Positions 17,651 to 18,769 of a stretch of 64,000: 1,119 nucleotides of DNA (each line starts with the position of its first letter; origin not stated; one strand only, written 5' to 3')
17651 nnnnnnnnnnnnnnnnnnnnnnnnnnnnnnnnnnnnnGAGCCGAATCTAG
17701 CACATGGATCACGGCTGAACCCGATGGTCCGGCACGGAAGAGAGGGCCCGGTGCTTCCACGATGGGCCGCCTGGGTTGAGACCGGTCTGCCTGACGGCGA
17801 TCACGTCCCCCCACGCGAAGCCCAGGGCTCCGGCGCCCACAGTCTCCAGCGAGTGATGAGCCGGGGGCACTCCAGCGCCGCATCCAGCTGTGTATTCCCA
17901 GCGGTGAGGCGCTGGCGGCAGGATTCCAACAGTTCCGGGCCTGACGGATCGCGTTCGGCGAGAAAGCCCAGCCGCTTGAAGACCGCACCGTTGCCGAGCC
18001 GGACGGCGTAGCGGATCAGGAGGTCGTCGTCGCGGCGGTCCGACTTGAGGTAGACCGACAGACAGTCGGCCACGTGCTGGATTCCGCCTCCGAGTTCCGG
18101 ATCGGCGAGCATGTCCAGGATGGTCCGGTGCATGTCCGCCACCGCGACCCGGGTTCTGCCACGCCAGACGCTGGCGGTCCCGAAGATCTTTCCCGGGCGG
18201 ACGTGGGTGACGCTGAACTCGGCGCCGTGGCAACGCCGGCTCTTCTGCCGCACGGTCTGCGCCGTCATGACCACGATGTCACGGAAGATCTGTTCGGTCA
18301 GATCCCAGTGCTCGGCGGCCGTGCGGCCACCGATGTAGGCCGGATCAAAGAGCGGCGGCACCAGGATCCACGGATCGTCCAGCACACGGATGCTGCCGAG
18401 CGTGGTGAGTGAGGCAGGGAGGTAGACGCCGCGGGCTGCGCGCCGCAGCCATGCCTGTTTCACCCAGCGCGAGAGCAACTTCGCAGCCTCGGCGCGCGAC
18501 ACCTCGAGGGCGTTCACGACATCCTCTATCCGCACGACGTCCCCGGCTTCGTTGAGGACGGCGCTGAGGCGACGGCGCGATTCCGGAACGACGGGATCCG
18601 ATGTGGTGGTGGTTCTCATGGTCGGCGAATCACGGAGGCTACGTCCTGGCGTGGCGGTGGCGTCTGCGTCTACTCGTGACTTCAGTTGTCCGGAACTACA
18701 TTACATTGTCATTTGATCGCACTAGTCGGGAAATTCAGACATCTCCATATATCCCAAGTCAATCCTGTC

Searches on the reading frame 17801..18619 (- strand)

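Call 3: search_protein_families(library=pfam, proteins=[window:17801-18619:-], max_evalue=1)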
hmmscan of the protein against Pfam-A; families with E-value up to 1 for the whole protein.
window:17801-18619:- (272 aa): 4 families
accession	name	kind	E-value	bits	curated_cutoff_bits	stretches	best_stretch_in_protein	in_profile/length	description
PF13338.12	AbiEi_4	-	1.6e-05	25.3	25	1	26-68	11-48/49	Transcriptional regulator, AbiEi antitoxin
PF09407.15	AbiEi_1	-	0.013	16.2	22.2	1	93-222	17-141/142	AbiEi antitoxin C-terminal domain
PF17194.10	AbiEi_3_N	-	0.018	15.5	26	1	46-106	30-86/93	Transcriptional regulator, AbiEi antitoxin N-terminal domain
PF12802.13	MarR_2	-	0.079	13.6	27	1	18-61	11-53/61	MarR family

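Call 4: search_protein_families(library=padloc, proteins=[window:17801-18619:-], max_evalue=1)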
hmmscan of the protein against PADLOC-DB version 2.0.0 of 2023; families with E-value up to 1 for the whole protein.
window:17801-18619:- (272 aa): 29 families (the best 25 are shown)
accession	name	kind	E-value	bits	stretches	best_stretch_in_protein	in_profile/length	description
PDLC02271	AbiEi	-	2e-121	402.2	1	10-267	5-262/263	AbiEi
PDLC02267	AbiEi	-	2.1e-45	153.1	1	18-260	10-238/252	AbiEi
PDLC02276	AbiEi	-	1e-21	75.6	1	16-239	5-221/270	AbiEi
PDLC02269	AbiEi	-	7.6e-20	69.3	1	28-265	12-239/251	AbiEi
PDLC02287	AbiEi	-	2.3e-17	61.4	1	28-264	12-238/253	AbiEi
PDLC02270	AbiEi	-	1.1e-14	52.2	1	31-264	15-255/265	AbiEi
PDLC02266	AbiEi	-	1.2e-11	42.5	1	28-242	17-227/258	AbiEi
PDLC02225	AbiEi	-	9.7e-11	39.7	1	21-209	13-182/198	AbiEi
PDLC02226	AbiEi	-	2.8e-08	31.9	1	25-145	16-133/202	AbiEi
PDLC02282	AbiEi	-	3e-08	31.3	1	28-244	17-229/260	AbiEi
PDLC02241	AbiEi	-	1.7e-07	29.2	1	28-171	14-145/199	AbiEi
PDLC02275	AbiEi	-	2.4e-07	28.9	1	47-208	26-172/184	AbiEi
PDLC02237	AbiEi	-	4.6e-07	27.7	1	155-188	176-209/285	AbiEi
PDLC02272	AbiEi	-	1.3e-06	26.4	1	47-221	31-195/200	AbiEi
PDLC02245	AbiEi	-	2.4e-06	25.4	1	100-215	73-187/194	AbiEi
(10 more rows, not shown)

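Call 5: search_protein_families(library=ncbifam, proteins=[window:17801-18619:-], max_evalue=1)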
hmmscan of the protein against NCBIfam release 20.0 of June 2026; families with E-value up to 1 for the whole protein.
window:17801-18619:- (272 aa): 2 families
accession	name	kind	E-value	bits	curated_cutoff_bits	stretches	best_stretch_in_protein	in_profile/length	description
NF047376.1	TAA_AbiEi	equivalog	0.00059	19.6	150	1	16-70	8-63/172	type IV toxin-antitoxin system AbiEi family antitoxin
NF008273.0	PRK11050.1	equivalog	0.03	14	153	1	24-69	50-96/156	manganese-binding transcriptional regulator MntR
